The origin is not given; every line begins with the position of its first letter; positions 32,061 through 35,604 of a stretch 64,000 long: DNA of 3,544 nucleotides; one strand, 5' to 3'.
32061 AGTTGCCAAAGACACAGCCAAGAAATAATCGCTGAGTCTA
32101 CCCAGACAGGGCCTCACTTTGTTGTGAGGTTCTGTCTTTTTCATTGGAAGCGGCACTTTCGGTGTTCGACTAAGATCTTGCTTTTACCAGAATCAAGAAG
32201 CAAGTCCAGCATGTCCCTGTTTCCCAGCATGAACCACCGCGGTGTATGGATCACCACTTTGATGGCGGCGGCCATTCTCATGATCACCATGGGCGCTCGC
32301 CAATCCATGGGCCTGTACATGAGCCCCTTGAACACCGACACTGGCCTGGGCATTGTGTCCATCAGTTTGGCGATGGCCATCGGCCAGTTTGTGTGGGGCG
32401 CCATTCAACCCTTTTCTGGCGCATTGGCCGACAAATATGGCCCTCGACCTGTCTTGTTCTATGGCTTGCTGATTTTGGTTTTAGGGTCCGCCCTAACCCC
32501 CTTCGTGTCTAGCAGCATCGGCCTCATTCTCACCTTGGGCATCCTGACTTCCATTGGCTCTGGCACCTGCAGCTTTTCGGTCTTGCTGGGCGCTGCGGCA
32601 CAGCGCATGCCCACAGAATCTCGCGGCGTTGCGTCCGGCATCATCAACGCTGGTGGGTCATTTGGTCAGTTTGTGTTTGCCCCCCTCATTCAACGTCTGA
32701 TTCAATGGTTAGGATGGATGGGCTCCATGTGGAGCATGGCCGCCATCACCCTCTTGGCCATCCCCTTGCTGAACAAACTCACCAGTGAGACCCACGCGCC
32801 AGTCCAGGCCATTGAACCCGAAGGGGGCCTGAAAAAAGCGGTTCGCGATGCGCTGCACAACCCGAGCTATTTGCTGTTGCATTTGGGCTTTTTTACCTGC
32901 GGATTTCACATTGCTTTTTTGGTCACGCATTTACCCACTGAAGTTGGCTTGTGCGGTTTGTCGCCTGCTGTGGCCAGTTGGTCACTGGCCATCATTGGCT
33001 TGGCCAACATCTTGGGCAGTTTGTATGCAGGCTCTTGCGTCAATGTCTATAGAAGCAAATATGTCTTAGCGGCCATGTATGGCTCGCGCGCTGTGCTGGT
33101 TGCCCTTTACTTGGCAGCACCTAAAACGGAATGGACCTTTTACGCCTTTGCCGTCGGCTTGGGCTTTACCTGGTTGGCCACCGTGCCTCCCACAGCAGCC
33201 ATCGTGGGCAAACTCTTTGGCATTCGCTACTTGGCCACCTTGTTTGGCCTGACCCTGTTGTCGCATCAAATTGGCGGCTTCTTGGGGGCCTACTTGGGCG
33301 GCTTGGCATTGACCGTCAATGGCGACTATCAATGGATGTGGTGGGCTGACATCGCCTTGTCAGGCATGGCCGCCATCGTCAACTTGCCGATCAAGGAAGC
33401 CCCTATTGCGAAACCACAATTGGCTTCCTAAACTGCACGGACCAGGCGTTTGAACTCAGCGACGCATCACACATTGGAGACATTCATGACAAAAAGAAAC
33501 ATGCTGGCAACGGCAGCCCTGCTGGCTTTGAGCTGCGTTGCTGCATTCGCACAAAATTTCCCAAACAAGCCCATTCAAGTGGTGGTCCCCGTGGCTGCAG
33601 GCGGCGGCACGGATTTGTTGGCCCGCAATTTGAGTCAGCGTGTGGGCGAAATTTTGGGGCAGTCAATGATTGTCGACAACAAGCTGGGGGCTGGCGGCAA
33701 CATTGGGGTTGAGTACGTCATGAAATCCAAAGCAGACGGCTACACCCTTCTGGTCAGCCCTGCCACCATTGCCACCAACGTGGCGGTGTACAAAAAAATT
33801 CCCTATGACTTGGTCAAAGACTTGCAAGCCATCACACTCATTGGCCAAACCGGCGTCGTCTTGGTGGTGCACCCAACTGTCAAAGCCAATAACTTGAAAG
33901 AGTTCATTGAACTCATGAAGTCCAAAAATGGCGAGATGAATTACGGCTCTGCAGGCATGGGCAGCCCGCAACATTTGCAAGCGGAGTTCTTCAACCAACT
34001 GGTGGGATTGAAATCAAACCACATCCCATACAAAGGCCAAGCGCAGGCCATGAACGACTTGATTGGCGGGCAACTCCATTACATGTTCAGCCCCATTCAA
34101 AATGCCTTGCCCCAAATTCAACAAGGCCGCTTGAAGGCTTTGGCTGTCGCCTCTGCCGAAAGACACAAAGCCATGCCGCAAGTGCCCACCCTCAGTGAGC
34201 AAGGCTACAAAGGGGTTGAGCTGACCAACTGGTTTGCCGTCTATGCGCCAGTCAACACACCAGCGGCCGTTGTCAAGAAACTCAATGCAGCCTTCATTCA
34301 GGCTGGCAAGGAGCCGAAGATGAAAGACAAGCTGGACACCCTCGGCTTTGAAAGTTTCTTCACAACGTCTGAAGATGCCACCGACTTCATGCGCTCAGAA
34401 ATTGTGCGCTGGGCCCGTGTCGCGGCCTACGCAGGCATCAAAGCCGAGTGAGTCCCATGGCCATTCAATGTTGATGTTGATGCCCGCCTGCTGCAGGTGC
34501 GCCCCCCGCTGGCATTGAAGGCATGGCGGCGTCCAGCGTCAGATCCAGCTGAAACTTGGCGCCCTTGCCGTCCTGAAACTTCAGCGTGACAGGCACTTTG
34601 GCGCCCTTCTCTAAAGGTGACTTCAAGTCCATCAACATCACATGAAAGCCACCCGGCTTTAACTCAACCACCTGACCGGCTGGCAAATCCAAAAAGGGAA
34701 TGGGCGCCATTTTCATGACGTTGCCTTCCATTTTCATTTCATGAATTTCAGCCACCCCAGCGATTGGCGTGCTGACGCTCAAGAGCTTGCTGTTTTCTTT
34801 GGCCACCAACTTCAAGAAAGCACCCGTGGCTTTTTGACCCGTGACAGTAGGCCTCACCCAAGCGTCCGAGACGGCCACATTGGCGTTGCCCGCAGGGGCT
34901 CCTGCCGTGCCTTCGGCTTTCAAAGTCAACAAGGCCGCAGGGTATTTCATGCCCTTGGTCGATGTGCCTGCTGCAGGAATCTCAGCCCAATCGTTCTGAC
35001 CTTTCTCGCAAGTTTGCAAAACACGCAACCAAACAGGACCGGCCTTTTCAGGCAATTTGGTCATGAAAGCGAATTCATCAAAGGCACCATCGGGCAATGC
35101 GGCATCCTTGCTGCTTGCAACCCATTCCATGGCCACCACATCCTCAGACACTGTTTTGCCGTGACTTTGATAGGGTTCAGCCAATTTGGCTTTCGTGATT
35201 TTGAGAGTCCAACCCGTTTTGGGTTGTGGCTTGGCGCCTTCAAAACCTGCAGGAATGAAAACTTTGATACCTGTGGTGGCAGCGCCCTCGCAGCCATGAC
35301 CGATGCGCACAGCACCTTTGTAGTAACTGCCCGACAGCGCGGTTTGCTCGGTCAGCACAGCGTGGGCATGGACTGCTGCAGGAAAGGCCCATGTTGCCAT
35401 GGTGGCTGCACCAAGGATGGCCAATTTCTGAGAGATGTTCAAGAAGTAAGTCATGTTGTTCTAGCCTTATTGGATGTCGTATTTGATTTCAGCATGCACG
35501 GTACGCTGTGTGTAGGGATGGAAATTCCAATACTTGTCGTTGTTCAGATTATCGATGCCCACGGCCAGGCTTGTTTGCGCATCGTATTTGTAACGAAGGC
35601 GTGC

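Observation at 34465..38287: Copper-uptake operon: DUF2946 upstream ORF, TonB-dependent receptor, and a fused YcnI::PCuAC protein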

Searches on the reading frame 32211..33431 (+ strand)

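Call 84: search_protein_families(library=pfam, proteins=[window:32211-33431:+], max_evalue=0.001)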
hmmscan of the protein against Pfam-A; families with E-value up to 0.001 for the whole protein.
window:32211-33431:+ (406 aa): 1 family
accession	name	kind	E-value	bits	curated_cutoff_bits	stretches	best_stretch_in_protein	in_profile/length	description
PF07690.21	MFS_1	-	3.2e-35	122.1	33.4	2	22-244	4-228/347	Major Facilitator Superfamily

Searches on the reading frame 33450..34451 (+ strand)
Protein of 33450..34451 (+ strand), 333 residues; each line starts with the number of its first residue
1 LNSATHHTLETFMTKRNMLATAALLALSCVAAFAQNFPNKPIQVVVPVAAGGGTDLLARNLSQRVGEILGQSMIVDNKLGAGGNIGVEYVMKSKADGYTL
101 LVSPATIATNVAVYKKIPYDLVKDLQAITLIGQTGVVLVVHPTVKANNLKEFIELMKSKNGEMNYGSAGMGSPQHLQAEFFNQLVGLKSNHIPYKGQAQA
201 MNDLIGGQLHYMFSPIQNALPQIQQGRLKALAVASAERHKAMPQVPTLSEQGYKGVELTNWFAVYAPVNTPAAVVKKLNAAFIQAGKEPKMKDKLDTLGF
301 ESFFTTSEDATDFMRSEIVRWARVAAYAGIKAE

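Call 84: search_protein_families(library=pfam, proteins=[window:33450-34451:+], max_evalue=0.001)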
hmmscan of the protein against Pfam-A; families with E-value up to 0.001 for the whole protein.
window:33450-34451:+ (333 aa): 1 family
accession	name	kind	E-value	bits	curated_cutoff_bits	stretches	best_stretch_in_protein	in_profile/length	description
PF03401.19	TctC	-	3.4e-73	247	27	1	58-325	2-269/274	Tripartite tricarboxylate transporter family receptor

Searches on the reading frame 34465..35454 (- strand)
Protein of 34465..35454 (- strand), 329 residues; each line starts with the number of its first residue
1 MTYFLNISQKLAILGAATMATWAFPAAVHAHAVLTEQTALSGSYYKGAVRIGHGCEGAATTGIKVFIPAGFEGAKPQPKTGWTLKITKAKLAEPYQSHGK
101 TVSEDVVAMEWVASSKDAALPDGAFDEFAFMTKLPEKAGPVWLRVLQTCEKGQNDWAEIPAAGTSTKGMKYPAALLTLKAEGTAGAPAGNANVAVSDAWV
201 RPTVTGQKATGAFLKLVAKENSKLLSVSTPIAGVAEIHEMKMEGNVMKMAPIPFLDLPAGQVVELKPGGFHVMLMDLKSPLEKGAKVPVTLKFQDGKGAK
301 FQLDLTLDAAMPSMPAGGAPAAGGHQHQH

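Call 3: search_protein_families(library=pfam, proteins=[window:34465-35454:-], max_evalue=0.01)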
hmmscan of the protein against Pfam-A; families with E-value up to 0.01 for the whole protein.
window:34465-35454:- (329 aa): 2 families
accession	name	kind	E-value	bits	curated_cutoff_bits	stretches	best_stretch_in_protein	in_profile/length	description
PF07987.16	DUF1775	-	8.4e-41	140.2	25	1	31-178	1-146/146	Domain of unkown function (DUF1775)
PF04314.18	PCuAC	-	5.6e-36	123.2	29.4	1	195-298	1-106/109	Copper chaperone PCu(A)C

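Call 4: search_protein_families(library=ncbifam, proteins=[window:34465-35454:-], max_evalue=0.01)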
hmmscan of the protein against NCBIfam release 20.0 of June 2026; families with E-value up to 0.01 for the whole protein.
window:34465-35454:- (329 aa): 0 families

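Call 14: search_solved_structures(query=window:34465-35454:-, max_evalue=0.01, show_alignments=4)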
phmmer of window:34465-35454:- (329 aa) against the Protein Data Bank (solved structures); distinct sequences matched with E-value up to 0.01: 8.
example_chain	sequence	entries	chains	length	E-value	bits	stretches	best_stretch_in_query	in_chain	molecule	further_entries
9yah_A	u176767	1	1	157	7.8e-25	91.1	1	178-329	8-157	Copper chaperone PCu(A)C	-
2k6w_A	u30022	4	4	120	1.3e-15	60.8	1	197-303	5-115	Putative uncharacterized protein TTHA1943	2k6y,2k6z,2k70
1x9l_A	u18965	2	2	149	1.3e-10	44.3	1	179-298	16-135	CuI-DR1885 | Hypothetical protein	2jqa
9rf0_A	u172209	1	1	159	2.2e-09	40.3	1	189-301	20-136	Copper chaperone PCu(A)C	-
9rez_A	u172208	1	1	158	8.8e-09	38.4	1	191-301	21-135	Copper chaperone PCu(A)C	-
6p16_B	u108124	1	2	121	1.3e-05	27.9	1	194-309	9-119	PmoF1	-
6p17_B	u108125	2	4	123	1.4e-05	27.9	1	194-309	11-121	PmoF1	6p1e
3zja_A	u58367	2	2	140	0.00013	24.6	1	187-311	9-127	SL3965 | SCO3965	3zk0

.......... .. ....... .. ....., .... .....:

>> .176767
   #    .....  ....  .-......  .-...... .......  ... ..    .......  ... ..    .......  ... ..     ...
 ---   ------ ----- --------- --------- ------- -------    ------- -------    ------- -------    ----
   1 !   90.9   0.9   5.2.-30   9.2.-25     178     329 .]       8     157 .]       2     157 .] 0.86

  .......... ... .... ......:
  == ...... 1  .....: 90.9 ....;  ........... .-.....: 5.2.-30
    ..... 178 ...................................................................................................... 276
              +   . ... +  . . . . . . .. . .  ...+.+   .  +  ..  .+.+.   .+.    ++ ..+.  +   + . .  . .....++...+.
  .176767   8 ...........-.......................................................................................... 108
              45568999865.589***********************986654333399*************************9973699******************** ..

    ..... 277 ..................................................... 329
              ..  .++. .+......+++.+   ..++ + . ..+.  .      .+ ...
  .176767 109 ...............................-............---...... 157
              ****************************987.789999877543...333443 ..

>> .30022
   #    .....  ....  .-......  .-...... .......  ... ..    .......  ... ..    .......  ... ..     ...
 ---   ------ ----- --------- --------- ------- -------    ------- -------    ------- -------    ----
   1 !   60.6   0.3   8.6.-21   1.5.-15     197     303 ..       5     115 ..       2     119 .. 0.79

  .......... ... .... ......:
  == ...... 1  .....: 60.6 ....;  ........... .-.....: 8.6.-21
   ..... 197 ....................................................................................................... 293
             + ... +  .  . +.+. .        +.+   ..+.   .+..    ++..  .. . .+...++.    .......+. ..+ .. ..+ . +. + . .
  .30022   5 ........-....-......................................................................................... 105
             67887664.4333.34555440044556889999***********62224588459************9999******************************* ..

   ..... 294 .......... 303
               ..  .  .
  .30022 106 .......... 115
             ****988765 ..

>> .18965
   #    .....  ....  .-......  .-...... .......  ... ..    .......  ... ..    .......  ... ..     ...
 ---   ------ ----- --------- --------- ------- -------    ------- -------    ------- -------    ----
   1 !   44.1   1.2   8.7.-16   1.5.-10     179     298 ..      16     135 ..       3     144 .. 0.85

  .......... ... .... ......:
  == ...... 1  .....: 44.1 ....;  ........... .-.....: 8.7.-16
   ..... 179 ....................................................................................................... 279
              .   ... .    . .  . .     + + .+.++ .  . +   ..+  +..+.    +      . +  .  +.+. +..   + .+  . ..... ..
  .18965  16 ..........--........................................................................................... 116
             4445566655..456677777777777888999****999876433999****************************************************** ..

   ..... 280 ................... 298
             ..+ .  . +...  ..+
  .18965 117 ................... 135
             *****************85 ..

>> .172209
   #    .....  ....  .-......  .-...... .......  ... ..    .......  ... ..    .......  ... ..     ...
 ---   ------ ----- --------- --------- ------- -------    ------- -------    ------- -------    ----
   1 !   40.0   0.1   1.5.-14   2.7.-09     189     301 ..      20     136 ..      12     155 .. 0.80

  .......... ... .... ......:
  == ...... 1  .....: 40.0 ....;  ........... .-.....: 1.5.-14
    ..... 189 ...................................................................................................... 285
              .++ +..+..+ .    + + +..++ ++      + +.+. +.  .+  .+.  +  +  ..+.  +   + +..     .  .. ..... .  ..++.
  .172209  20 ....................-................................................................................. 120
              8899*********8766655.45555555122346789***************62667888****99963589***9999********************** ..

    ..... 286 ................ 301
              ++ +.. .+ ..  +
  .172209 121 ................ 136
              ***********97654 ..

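Call 16: find_homologous_proteins(query=window:34465-35454:-, max_evalue=0.00001)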
Query window:34465-35454:- (329 aa): 577 proteins with E <= 0.00001 among 5437 candidates; the best 120 are listed.
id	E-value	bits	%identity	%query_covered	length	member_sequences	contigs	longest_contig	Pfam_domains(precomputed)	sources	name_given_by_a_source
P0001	5.5e-209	711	96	100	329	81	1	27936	PF07987.17,PF04314.19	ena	-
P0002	9.5e-202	687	93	100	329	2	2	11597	PF07987.17,PF04314.19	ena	-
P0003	2.8e-194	663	90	100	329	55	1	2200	PF07987.17,PF04314.19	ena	-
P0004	2.3e-193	660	89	100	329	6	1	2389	PF07987.17,PF04314.19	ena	-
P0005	4.9e-188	642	87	100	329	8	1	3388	PF07987.17,PF04314.19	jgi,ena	jgi:copper(I)-binding protein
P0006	2.0e-186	637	86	100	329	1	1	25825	PF07987.17,PF04314.19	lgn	-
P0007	3.5e-183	626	89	95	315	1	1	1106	PF07987.17,PF04314.19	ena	-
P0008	4.1e-182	623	84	100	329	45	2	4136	PF07987.17,PF04314.19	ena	-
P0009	2.9e-175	600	82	100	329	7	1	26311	PF07987.17,PF04314.19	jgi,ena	-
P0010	5.0e-167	573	78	100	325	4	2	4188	PF07987.17,PF04314.19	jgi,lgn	jgi:copper(I)-binding protein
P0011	1.2e-164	565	76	99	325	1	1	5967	PF07987.17,PF04314.19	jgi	jgi:copper(I)-binding protein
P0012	3.9e-150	518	70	99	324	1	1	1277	PF07987.17,PF04314.19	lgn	-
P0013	1.4e-149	516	71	100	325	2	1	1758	PF07987.17,PF04314.19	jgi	jgi:copper(I)-binding protein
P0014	1.7e-149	516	71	97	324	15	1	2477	PF07987.17,PF04314.19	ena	-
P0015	7.9e-149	513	71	97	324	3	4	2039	PF07987.17,PF04314.19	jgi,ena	-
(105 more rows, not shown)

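Call 27: search_solved_structures(query=A1, max_evalue=1, show_alignments=0)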
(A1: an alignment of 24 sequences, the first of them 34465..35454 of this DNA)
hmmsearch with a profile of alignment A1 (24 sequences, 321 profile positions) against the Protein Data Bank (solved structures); distinct sequences matched with E-value up to 1: 13.
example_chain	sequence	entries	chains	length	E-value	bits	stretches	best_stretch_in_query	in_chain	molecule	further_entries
9yah_A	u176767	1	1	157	6.3e-35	123.8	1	176-321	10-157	Copper chaperone PCu(A)C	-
2k6w_A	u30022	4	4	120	4.4e-20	75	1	192-297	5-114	Putative uncharacterized protein TTHA1943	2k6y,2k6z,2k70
1x9l_A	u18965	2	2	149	6.1e-16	61.4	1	177-301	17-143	CuI-DR1885 | Hypothetical protein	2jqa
9rf0_A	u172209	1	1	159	3.2e-15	59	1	183-310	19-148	Copper chaperone PCu(A)C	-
9rez_A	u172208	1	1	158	4.3e-15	58.6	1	184-310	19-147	Copper chaperone PCu(A)C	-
3zja_A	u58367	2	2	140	5.8e-11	45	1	181-312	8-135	SL3965 | SCO3965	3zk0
3esm_A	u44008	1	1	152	5.6e-07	32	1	26-172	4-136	uncharacterized protein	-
6p17_B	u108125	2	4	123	1.7e-06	30.4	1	187-292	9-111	PmoF1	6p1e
6p16_B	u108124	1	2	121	1.8e-06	30.3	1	187-292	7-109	PmoF1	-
6p1g_A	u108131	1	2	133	4.4e-05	25.7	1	186-312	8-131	Copper chaperone PCu(A)C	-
6p1f_A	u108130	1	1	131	5e-05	25.5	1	187-312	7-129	Copper chaperone PCu(A)C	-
7me6_A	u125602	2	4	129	0.0034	19.5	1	26-148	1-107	Uncharacterized protein YcnI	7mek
8um6_A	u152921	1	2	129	0.0044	19.1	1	26-136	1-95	Uncharacterized protein YcnI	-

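Call 71: predict_structure(alignment_id=A3)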
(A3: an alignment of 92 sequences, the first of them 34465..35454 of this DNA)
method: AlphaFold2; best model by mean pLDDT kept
length: 329 residues; sequences in the alignment: 92
mean_pLDDT: 85.8   pTM: 0.52
mean pLDDT of the five models: 85.8, 84.0, 83.9, 83.3, 82.6
residues with pLDDT >= 90: 232; 70-90: 39; 50-70: 27; < 50: 31
segments of 3 or more residues with pLDDT < 50: 23-28, 182-189, 314-329
pLDDT, mean of each block of 10 residues (from residue 1): 54 58 51 91 94 91 97 97 98 92 97 97 95 93 97 95 87 92 44 88 95 95 97 97 91 96 94 97 93 93 92 46 35
secondary structure, 60 per line:
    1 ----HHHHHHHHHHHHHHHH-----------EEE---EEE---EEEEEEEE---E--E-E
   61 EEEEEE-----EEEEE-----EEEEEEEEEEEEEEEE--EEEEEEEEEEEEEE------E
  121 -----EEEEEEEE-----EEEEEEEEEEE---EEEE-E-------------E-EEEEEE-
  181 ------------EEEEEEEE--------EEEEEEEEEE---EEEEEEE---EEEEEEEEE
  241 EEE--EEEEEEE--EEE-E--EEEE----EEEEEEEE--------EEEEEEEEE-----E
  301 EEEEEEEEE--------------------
elements in order: H5-20 E32-34 E38-40 E44-51 E60-66 E72-76 E82-97 E100-113 E126-133 E139-149 E153-156 E174-179 E193-200 E209-218 E222-228 E232-243 E246-252 E255-257 E262-265 E270-277 E286-294 E300-309

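Call 74: fold_search(model_id=the predicted structure, library=pdb)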
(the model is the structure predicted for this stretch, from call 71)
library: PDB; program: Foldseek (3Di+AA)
matches with E <= 10: 1803; with E <= 0.001: 103
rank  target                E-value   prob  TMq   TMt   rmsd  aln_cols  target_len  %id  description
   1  9yah                  3.7e-09  1.00  0.33  0.84   2.6       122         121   39  Crystal structure of metallochaperone AccA from Neisseria gonorrhoeae (released 2026-03-25)
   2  2k6w_MODEL_1_A        3.6e-08  1.00  0.30  0.76   4.0       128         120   34  Solution structures of apo PCuA (trans conformation of the peptide bond involving the nitrogen of P14) (released 2008-09-09)
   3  3esm                  1.1e-07  1.00  0.35  0.79   3.9       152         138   27  Crystal structure of an uncharacterized protein from Nocardia farcinica reveals an immunoglobulin-like fold (released 2008-10-14)
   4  8um6_B                4.1e-07  1.00  0.35  0.85   2.8       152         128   18  Structure of copper bound to YcnI W137F (released 2024-02-07)
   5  8um6_A                5.5e-07  1.00  0.34  0.82   4.5       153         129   18  Structure of copper bound to YcnI W137F (released 2024-02-07)
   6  7me6_A                6.7e-07  1.00  0.34  0.83   3.0       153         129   19  Structure of the apo form of YcnI (released 2021-08-18)
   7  3zk0                  6.7e-07  1.00  0.30  0.79   3.1       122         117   26  The crystal structure of a Cu(I) metallochaperone from Streptomyces lividans in its apo form (released 2014-01-29)
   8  7me6_B                7.0e-07  1.00  0.35  0.84   2.8       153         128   19  Structure of the apo form of YcnI (released 2021-08-18)
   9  6p1g_A                8.5e-07  1.00  0.30  0.72   3.4       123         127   20  Copper-bound PCuAC domain from PmoF2 (released 2019-09-25)
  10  7mek_B                9.8e-07  1.00  0.33  0.82   4.7       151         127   20  Structure of copper bound to Ycnl (released 2021-08-18)
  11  6p1e_B                1.1e-06  1.00  0.30  0.74   4.1       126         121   26  Cu-bound PmoF1 PCuAC domain (dimer) (released 2019-09-25)
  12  3zja                  1.1e-06  1.00  0.30  0.78   3.4       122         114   24  The crystal structure of a Cu(I) metallochaperone from Streptomyces lividans (released 2014-01-29)
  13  6p16_A                1.3e-06  1.00  0.30  0.76   4.0       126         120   26  Cu-bound PCuAC domain from PmoF1 (released 2019-09-25)
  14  6p1f                  2.2e-06  1.00  0.30  0.70   3.9       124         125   19  apo PmoF2 PCuAC domain (released 2019-09-25)
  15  6p1g_B                2.3e-06  1.00  0.29  0.76   3.6       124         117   19  Copper-bound PCuAC domain from PmoF2 (released 2019-09-25)
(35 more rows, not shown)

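Call 79: find_related_loci(query=window:34465-35454:-, collection=genome_contigs, flank=4000)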
Query window:34465-35454:- (329 aa) in genome_contigs; peptide patterns used: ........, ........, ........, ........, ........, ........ (x = any residue, [..] = any of these).
599 stretches matched a pattern (row limit reached: there are more); 582 encode a relative of the query (tblastn E <= 1e-3); the best 80 are kept; 80 distinct loci.
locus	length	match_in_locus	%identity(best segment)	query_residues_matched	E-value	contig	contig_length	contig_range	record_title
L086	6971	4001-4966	89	1-322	0e+0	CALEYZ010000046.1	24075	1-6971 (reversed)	MAG TPA_asm: uncultured Limnohabitans sp. isolate SRR6231215_bin.8_CONCOCT_v1.1_MAG genome assembly, contig: ERZ650278.4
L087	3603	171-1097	71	19-327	3e-156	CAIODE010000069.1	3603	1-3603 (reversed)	MAG: uncultured Burkholderiales bacterium isolate LinL2_bin-0731 genome assembly, contig: bin-0731:069/592, whole genome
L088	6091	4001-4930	70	24-329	6e-144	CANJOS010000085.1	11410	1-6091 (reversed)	MAG: Comamonadaceae bacterium isolate RH-23may17-273 genome assembly, contig: RH-23may17-C44993, whole genome shotgun se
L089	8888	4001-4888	61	15-312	3e-126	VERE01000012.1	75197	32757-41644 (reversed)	MAG: Limnohabitans sp. isolate ZLKRG32 NODE_189_length_75197_cov_5.613121, whole genome shotgun sequence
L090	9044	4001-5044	56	6-329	1e-120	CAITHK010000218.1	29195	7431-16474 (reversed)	MAG: uncultured Burkholderiales bacterium isolate MJ1_bin-1164 genome assembly, contig: bin-1164:218/312, whole genome s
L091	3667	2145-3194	53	9-329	5e-121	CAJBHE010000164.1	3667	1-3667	MAG: uncultured Burkholderiales bacterium isolate D-1_bin-061 genome assembly, contig: bin-061:164/312, whole genome sho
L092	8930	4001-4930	58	29-311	8e-118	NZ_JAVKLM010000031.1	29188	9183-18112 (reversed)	MAG: Limnohabitans sp. isolate AaM_O252_1 k141_14612, whole genome shotgun sequence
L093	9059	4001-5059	53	2-327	1e-115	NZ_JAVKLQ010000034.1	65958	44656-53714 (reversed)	MAG: Limnohabitans sp. isolate AaM_T123_6 k141_12587, whole genome shotgun sequence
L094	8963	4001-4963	55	12-307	7e-112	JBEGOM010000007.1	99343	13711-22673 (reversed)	MAG: Pseudomonadota bacterium isolate nebranchanacostia_2019_sw_WHONDRS-S19S_0081_A_bin.43 scaffold_0000011, whole genom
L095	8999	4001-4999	52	18-329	1e-109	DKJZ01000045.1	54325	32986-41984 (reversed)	MAG TPA_asm: Hylemonella sp. UBA6679 UBA6679_contig_16, whole genome shotgun sequence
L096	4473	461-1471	50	30-329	3e-107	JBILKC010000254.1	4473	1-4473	MAG: Hylemonella sp. isolate ME2017-06-24_3300042306_group7_bin36 Rohwer_bin2106_scaffold_12437_c1, whole genome shotgun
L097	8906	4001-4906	54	30-327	9e-103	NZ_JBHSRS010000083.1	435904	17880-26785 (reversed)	Polaromonas aquatica strain CCUG 39402 GCM70027143_74, whole genome shotgun sequence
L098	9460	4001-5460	53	30-329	3e-102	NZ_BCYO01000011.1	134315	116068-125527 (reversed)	Polaromonas jejuensis NBRC 106434, whole genome shotgun sequence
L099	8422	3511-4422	52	30-321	2e-97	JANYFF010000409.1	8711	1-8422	MAG: Polaromonas sp. isolate 338R_metabinner_90_sub 338R_k141_91573, whole genome shotgun sequence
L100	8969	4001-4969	48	31-327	5e-94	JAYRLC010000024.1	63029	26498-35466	MAG: Ramlibacter sp. isolate XM2_XAASGE1bin.31 NODE_452_length_63029_cov_62.866411, whole genome shotgun sequence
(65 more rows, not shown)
